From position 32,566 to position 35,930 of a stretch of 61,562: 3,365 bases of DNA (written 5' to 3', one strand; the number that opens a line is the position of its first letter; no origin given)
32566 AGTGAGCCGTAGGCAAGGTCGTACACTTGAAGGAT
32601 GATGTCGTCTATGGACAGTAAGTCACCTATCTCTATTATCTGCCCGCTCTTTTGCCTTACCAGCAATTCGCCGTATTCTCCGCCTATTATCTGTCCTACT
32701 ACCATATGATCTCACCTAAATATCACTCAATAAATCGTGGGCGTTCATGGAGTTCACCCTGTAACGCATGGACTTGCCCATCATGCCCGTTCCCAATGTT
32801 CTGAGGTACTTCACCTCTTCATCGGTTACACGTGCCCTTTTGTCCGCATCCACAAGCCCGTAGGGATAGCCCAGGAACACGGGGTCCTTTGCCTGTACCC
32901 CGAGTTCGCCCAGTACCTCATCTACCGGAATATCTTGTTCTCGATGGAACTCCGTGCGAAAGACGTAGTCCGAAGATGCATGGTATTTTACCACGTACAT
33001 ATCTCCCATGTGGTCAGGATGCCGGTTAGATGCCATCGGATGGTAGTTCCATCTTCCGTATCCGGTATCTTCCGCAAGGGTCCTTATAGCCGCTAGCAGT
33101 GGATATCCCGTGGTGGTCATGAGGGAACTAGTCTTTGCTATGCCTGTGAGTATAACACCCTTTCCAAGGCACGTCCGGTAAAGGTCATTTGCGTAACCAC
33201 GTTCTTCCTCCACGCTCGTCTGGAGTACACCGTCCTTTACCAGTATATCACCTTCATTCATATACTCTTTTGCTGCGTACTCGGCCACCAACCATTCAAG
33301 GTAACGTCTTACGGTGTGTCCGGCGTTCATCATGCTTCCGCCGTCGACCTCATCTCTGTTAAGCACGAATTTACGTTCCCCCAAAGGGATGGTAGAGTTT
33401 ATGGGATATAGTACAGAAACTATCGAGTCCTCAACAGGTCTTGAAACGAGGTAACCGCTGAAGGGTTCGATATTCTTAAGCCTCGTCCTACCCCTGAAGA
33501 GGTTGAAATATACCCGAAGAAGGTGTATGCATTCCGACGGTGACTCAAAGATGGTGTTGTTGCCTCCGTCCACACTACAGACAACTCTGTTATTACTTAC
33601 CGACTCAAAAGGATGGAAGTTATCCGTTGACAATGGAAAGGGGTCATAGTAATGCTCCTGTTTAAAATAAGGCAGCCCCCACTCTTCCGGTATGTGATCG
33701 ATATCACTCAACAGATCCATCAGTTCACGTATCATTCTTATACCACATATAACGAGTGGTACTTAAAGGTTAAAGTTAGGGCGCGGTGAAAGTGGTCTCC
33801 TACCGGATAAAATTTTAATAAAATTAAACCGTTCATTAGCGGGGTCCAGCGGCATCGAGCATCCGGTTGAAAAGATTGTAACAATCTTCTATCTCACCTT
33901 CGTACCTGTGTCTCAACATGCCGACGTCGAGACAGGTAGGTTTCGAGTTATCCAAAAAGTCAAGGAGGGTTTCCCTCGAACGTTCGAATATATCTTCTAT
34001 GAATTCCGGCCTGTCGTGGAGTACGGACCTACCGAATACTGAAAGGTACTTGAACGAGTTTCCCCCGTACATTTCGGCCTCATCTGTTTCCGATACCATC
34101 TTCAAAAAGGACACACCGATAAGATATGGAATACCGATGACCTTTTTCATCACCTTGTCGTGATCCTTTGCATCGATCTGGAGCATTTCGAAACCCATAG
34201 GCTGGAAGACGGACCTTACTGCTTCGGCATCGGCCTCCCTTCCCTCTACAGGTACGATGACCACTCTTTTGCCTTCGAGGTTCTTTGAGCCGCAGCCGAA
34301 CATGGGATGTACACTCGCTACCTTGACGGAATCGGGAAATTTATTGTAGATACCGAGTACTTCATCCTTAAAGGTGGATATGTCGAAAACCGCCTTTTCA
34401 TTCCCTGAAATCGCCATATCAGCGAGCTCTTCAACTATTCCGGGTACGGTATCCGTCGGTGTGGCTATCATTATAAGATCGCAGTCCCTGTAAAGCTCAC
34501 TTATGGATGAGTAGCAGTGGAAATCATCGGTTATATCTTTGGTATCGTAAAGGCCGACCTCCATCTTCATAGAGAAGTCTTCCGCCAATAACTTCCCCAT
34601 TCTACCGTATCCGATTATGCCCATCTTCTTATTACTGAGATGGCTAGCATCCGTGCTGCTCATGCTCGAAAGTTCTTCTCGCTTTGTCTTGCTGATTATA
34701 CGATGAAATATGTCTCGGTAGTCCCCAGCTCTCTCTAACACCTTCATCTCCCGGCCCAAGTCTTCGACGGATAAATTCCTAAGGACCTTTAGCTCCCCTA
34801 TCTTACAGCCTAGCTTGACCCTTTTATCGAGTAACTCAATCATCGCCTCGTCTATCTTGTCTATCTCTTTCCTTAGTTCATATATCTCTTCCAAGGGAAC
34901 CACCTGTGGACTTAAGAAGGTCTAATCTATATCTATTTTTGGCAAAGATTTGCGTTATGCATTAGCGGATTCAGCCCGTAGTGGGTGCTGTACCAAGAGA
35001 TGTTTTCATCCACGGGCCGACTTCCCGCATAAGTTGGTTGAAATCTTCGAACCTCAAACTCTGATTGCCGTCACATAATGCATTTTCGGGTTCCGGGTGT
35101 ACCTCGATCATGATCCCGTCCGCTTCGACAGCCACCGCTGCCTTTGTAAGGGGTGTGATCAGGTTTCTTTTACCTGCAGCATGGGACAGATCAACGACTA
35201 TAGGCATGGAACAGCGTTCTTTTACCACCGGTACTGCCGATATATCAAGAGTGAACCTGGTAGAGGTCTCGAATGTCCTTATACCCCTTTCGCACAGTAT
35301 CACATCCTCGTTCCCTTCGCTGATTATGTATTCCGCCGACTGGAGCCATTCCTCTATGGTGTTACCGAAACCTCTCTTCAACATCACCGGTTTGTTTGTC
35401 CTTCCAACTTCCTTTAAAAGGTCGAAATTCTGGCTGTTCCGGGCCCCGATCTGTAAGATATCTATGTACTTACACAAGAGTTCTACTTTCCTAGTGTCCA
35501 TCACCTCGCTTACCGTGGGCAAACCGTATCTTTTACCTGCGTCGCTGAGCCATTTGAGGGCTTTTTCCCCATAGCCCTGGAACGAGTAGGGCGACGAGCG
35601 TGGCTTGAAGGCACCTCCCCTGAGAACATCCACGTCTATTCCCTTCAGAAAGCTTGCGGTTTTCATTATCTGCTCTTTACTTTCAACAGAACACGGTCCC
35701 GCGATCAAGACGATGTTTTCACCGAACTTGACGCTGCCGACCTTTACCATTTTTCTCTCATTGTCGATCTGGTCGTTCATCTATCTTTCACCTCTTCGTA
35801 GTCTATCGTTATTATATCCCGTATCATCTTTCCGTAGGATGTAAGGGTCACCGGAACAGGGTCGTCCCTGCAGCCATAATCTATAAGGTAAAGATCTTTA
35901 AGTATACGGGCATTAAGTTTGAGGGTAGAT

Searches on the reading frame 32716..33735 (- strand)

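Call 39: search_protein_families(library=pfam, proteins=[window:32716-33735:-], max_evalue=0.001)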
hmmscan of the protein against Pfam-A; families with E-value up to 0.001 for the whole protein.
window:32716-33735:- (339 aa): 1 family
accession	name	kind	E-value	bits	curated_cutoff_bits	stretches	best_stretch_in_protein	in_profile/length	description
PF09376.16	NurA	-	2.1e-05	24.6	21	1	51-303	2-254/254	NurA domain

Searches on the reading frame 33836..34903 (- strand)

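Call 39: search_protein_families(library=pfam, proteins=[window:33836-34903:-], max_evalue=0.001)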
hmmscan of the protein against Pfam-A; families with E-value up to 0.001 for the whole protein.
window:33836-34903:- (355 aa): 3 families
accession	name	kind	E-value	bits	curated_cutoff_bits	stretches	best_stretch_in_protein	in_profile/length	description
PF01817.26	CM_2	-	1.8e-10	41.3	27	1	10-61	1-52/80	Chorismate mutase type II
PF02826.25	2-Hacid_dh_C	-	1.9e-09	37.6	25.1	1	68-150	13-101/178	D-isomer specific 2-hydroxyacid dehydrogenase, NAD binding domain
PF02153.23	PDH_N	-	4.8e-08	33.1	26.5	1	130-236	36-148/154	Prephenate dehydrogenase, nucleotide-binding domain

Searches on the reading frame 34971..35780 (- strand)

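Call 39: search_protein_families(library=pfam, proteins=[window:34971-35780:-], max_evalue=0.001)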
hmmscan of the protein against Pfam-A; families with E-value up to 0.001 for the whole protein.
window:34971-35780:- (269 aa): 2 families
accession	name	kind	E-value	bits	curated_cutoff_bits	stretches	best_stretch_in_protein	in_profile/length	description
PF00793.26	DAHP_synth_1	-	9.9e-84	280.9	25.5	1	20-254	15-264/270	DAHP synthetase I family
PF03102.20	NeuB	-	1.2e-07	31.9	22.1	1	73-164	56-147/241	NeuB family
